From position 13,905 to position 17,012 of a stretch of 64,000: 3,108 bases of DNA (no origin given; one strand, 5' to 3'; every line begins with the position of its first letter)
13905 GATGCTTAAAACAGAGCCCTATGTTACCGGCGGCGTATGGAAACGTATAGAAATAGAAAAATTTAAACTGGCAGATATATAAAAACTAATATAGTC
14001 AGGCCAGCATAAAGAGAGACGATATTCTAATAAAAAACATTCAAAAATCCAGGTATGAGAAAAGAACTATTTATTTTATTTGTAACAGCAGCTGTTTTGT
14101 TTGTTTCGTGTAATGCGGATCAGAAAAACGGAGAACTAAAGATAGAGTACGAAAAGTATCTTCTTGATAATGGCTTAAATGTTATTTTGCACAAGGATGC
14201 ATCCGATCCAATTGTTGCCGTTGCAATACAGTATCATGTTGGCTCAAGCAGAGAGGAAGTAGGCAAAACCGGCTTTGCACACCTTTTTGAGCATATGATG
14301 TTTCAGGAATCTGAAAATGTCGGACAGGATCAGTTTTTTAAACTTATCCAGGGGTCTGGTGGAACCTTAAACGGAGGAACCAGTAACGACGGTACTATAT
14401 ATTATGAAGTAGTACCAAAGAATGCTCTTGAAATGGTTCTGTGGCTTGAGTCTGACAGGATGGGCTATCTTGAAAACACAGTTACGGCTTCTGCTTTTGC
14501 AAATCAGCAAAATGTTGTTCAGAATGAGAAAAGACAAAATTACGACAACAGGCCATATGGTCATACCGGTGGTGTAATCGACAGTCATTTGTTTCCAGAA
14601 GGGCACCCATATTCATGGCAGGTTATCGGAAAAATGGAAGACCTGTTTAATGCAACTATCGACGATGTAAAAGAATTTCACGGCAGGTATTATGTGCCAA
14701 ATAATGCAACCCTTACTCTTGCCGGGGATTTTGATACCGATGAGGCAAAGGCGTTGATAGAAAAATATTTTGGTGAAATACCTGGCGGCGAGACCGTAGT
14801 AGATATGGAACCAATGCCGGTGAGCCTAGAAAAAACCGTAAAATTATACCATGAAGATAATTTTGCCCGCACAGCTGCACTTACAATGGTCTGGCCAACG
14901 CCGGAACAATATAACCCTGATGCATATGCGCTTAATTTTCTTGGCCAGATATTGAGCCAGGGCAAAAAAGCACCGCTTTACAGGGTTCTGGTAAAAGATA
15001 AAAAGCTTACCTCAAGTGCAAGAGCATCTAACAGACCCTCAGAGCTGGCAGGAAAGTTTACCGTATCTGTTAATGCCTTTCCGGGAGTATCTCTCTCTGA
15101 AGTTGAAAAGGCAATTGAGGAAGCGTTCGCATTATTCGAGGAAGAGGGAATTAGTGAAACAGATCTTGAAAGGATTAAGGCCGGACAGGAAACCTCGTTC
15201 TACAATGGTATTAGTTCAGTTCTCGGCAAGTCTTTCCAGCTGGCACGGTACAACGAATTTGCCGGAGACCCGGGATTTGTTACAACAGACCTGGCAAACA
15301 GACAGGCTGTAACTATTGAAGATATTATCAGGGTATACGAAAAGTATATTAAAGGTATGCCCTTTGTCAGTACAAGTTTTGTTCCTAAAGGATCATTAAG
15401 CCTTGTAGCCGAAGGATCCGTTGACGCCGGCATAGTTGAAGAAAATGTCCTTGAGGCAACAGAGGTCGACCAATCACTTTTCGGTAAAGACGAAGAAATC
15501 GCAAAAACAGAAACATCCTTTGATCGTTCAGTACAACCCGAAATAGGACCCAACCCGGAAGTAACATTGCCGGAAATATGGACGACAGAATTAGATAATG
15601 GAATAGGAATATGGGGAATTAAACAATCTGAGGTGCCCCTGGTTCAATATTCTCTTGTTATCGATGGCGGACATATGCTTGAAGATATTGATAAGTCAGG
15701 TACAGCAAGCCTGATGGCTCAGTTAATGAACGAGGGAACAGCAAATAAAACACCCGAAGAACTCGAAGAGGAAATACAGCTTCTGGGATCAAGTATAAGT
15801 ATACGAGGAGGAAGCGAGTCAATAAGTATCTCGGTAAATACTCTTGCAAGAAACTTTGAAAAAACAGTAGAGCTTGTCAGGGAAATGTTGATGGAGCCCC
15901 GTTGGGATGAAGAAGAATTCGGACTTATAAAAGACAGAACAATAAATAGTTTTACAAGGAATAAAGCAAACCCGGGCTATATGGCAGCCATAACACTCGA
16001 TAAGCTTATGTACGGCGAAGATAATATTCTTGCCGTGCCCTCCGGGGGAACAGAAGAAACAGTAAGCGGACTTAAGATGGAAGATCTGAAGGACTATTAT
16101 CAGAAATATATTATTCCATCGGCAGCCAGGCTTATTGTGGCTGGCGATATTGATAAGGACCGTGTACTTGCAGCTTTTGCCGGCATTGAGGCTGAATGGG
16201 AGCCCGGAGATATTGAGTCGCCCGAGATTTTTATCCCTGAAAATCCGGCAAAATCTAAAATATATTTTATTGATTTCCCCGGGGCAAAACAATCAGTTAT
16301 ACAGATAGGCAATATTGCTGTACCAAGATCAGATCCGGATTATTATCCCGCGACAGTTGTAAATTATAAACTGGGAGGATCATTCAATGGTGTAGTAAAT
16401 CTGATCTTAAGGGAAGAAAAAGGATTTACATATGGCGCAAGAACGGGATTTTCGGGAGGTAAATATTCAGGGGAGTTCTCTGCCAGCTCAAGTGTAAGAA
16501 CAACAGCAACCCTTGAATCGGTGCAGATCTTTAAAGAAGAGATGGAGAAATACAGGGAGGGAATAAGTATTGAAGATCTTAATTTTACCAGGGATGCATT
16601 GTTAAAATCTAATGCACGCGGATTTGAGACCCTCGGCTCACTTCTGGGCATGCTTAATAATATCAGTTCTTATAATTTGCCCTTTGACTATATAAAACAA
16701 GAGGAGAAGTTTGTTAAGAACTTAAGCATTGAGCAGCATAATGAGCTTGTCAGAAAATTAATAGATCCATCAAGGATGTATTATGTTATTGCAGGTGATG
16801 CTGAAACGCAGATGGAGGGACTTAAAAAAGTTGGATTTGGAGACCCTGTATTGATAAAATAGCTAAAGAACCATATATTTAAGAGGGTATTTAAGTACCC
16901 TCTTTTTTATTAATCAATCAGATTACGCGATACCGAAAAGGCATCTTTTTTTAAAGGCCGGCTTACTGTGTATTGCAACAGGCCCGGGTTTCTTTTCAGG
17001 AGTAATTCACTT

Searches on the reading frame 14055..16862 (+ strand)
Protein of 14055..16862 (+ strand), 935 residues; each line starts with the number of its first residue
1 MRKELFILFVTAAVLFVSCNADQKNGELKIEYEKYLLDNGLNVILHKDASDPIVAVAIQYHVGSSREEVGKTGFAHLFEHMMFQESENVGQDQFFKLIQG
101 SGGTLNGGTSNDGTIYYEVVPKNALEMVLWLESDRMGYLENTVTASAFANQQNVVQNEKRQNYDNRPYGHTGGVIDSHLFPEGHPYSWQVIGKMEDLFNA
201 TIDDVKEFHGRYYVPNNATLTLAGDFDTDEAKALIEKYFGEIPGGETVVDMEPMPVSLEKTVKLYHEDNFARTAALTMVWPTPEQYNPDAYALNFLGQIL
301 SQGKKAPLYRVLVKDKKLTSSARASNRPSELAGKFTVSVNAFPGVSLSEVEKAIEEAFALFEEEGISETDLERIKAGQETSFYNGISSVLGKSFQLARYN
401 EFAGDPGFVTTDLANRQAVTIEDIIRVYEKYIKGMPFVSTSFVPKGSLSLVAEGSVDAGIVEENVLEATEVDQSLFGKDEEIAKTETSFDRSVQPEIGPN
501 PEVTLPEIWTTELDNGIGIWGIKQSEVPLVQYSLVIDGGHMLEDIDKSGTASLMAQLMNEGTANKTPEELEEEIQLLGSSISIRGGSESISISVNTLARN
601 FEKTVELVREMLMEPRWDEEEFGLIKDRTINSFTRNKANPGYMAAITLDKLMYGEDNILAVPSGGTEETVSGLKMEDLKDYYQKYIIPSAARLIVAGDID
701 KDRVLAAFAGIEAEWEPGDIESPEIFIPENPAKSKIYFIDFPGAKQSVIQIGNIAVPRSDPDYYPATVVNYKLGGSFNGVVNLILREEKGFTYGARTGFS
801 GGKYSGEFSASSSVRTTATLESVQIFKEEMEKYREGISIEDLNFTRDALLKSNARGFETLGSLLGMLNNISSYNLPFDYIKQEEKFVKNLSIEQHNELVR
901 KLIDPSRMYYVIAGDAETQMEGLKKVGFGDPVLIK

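Call 64: search_protein_families(library=pfam, proteins=[window:14055-16862:+], max_evalue=0.00001)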
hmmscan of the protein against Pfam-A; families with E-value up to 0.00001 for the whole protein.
window:14055-16862:+ (935 aa): 2 families
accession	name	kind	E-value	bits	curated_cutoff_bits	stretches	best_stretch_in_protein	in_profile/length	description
PF05193.26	Peptidase_M16_C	-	1.7e-61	207.7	23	2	200-376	2-179/181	Peptidase M16 inactive domain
PF00675.25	Peptidase_M16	-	3.1e-27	95.8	22.3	2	43-158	2-115/149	Insulinase (Peptidase family M16)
